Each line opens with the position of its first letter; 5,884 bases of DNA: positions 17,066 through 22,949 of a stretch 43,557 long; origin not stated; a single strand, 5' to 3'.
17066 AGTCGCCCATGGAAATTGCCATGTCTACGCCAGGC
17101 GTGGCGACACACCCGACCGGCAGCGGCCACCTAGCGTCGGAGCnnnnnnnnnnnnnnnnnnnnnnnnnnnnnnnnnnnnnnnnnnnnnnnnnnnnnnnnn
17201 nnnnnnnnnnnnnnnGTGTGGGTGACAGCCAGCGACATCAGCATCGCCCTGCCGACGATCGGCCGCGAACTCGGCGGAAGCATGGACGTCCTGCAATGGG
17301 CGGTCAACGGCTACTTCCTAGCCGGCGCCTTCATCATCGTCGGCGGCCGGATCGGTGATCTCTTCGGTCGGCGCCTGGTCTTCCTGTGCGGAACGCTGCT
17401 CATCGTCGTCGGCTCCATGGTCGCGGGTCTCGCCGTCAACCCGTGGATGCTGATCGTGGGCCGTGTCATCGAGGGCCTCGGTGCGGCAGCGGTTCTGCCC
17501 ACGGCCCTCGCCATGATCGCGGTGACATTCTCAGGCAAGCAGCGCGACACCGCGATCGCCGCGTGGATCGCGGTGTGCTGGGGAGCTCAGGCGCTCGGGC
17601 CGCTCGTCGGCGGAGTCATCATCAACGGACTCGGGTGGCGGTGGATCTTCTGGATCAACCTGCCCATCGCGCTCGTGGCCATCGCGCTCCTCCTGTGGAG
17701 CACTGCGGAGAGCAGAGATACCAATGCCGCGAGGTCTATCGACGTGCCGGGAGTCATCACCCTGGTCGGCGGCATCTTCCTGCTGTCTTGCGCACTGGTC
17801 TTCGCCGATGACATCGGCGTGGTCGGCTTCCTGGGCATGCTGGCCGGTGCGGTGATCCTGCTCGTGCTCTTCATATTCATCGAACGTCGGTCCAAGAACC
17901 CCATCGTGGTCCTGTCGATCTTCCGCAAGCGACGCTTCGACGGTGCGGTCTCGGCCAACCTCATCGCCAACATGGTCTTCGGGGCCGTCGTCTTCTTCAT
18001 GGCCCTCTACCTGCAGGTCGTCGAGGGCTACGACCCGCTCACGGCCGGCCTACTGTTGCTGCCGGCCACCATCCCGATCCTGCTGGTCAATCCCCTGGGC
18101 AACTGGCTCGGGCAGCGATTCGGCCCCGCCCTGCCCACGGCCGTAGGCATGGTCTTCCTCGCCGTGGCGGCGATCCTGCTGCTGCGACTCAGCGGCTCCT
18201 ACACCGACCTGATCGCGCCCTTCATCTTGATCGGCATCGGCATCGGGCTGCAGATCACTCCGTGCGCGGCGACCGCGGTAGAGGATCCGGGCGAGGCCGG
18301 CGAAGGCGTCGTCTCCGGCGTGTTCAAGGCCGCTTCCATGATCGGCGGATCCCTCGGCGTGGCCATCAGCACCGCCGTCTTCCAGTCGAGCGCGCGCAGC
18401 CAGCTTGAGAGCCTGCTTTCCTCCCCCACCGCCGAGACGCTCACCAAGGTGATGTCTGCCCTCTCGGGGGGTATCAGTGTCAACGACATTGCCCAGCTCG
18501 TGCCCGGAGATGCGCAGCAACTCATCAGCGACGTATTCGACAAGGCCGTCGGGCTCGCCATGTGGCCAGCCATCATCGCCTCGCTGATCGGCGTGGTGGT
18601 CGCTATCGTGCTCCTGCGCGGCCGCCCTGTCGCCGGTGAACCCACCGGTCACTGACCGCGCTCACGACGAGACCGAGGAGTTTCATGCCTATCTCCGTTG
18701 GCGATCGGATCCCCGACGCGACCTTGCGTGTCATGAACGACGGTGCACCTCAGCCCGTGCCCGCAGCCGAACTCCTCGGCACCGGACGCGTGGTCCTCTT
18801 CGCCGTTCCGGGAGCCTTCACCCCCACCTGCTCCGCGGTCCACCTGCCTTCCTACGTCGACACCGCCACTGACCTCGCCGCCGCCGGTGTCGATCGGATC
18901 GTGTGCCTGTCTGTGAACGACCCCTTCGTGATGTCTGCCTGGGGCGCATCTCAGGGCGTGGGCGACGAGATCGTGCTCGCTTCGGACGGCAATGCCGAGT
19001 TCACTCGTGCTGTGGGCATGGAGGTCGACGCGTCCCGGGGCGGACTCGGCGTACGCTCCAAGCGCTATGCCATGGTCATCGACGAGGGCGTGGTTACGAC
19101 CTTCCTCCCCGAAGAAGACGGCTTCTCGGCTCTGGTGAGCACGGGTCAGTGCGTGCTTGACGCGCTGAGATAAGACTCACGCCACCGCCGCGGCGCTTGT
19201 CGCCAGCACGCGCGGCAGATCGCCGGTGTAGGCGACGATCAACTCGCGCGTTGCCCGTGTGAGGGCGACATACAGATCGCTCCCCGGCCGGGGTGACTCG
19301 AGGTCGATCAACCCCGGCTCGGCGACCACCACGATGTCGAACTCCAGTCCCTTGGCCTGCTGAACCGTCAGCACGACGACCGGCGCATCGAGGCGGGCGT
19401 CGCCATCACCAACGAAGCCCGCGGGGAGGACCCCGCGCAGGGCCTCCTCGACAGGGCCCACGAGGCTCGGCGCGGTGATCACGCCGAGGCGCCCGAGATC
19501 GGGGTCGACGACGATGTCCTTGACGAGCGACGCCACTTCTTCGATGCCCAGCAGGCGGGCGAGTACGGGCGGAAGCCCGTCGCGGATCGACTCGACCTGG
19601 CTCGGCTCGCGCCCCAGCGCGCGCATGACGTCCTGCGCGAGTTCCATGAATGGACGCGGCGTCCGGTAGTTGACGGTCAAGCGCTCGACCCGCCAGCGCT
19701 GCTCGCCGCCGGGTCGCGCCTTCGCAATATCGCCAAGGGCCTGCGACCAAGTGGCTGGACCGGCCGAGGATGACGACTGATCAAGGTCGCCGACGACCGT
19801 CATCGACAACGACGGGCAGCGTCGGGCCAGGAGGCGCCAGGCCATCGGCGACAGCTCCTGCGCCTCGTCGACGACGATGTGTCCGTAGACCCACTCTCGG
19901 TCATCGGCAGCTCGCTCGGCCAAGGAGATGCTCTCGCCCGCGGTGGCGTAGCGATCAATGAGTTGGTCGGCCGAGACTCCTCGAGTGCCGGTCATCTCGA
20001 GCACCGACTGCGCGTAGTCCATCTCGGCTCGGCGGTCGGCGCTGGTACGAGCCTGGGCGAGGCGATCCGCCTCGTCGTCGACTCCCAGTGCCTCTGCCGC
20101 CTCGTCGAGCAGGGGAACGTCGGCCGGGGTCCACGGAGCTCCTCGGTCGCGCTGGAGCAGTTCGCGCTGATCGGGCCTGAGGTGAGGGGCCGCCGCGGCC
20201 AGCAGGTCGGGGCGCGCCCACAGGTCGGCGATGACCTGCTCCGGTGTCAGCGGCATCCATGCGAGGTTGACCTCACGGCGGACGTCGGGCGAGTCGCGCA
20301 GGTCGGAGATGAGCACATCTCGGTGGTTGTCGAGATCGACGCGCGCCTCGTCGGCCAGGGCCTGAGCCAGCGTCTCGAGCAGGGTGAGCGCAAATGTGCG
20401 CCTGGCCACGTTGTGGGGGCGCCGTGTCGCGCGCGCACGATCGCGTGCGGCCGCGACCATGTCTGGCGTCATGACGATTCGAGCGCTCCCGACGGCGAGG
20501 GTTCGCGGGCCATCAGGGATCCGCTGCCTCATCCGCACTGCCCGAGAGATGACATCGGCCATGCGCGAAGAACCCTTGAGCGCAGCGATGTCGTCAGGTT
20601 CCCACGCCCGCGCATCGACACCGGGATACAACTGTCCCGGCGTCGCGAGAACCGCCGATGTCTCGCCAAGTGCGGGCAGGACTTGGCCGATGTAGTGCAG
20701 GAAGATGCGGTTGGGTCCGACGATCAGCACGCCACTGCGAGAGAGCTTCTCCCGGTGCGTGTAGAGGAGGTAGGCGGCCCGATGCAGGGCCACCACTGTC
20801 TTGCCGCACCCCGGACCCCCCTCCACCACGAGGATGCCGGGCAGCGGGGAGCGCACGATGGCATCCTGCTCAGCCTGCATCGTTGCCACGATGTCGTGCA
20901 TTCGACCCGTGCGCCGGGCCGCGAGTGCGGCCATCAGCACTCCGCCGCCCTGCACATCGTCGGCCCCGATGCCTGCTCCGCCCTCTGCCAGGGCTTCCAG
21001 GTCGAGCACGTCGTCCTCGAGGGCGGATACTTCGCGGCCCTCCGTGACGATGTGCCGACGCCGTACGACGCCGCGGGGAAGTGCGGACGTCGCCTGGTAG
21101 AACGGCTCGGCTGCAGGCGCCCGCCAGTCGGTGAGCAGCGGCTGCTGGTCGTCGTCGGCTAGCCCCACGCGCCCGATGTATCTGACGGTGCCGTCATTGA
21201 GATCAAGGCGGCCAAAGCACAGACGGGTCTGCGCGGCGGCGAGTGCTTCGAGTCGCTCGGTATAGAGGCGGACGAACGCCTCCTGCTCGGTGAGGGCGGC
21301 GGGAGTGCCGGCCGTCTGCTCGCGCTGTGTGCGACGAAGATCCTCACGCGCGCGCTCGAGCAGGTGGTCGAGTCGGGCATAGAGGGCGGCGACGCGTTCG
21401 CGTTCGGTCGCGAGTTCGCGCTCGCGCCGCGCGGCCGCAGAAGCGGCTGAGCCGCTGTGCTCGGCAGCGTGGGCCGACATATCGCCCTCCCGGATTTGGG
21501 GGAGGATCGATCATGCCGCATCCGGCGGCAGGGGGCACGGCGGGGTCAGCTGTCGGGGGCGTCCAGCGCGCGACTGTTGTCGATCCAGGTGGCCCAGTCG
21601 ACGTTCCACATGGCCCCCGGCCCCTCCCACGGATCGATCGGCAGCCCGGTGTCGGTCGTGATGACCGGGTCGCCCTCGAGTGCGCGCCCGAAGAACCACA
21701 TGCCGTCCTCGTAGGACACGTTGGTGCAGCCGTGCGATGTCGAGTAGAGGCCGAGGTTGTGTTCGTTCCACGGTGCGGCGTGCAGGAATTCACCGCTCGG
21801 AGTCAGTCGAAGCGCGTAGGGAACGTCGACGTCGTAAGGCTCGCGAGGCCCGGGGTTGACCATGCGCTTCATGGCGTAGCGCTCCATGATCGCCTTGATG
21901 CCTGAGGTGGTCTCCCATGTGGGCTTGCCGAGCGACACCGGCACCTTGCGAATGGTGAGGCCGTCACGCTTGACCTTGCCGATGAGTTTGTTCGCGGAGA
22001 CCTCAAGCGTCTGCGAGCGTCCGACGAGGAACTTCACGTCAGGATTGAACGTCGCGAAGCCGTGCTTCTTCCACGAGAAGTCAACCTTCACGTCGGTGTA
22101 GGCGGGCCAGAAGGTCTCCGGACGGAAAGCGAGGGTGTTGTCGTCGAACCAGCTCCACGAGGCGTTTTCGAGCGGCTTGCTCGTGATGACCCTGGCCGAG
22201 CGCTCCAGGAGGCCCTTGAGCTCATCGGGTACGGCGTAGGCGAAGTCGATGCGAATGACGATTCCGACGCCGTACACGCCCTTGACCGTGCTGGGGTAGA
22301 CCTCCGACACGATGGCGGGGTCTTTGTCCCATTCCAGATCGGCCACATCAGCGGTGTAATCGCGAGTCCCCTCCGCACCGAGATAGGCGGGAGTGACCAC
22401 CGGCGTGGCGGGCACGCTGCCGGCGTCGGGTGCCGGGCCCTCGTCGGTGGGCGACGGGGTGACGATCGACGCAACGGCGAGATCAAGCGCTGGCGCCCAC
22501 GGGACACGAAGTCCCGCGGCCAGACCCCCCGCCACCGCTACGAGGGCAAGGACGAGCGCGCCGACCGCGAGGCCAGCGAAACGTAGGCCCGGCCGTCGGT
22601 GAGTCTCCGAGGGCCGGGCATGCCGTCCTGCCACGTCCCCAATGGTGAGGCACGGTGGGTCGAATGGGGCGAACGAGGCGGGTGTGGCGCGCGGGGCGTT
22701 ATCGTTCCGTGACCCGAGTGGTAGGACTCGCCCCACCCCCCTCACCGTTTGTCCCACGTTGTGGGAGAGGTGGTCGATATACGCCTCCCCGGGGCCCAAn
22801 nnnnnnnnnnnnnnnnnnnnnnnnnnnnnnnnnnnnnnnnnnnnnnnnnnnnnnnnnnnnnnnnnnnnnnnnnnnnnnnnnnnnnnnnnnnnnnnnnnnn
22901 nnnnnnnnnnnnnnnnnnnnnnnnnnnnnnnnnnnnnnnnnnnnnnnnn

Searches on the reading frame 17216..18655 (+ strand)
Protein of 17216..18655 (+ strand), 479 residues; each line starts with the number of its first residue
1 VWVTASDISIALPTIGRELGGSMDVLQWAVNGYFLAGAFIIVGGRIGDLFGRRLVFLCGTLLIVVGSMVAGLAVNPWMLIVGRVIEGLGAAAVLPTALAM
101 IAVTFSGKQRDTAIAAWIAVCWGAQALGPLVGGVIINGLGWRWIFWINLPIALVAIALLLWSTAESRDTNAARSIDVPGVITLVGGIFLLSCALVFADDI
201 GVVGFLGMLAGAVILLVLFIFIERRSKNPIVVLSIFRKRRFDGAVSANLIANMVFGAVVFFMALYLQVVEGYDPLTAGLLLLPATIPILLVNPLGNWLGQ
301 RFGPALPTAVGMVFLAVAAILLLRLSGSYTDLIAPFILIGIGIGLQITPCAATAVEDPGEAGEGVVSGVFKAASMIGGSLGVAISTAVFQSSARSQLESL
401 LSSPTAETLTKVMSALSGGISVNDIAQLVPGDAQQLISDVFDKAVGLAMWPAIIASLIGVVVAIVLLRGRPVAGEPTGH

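Call 63: search_protein_families(library=pfam, proteins=[window:17216-18655:+], max_evalue=0.000001)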
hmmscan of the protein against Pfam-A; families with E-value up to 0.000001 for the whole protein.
window:17216-18655:+ (479 aa): 1 family
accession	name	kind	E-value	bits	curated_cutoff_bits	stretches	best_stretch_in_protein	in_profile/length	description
PF07690.21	MFS_1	-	3.5e-48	164.7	33.4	1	8-381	15-346/347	Major Facilitator Superfamily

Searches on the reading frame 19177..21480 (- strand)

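Call 17: search_protein_families(library=pfam, proteins=[window:19177-21480:-])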
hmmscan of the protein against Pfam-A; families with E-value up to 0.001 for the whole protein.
window:19177-21480:- (767 aa): 5 families
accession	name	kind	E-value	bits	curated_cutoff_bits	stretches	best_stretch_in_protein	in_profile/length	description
PF00580.27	UvrD-helicase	-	2.5e-11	44.2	23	2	494-569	178-251/271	UvrD/REP helicase N-terminal domain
PF13245.12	AAA_19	-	1.5e-10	41.8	25.1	1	517-571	81-131/134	AAA domain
PF13538.12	UvrD_C_2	-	1.5e-09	38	27.4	1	701-749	2-51/52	UvrD-like helicase C-terminal domain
PF13361.12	UvrD_C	-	3.4e-07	30.5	25.6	1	700-752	286-348/350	UvrD-like helicase C-terminal domain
PF01443.25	Viral_helicase1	-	1.5e-06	28.6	21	0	701-748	177-225/228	Viral superfamily 1 RNA helicase core domain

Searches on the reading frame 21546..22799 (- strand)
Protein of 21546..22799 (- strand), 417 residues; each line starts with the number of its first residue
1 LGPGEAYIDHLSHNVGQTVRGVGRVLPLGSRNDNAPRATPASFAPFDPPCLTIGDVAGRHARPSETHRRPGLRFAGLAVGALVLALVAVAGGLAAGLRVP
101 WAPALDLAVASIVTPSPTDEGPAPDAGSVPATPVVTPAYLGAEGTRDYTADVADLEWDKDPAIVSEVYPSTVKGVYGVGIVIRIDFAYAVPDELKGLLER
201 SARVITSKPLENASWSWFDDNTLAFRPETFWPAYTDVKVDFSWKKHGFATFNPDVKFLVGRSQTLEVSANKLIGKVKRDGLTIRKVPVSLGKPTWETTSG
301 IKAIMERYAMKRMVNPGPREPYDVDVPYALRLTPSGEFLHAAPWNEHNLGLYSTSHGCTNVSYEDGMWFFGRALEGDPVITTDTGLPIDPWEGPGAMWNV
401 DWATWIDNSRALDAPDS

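Call 17: search_protein_families(library=pfam, proteins=[window:21546-22799:-])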
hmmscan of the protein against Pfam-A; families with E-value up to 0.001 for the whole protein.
window:21546-22799:- (417 aa): 2 families
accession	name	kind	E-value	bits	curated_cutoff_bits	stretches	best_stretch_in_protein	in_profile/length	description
PF03734.19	YkuD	-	4.1e-13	50.6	23.4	1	275-380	15-145/146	L,D-transpeptidase catalytic domain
PF17964.7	Big_10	-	1.1e-11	45.6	22.9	1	174-242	94-159/164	Bacterial Ig domain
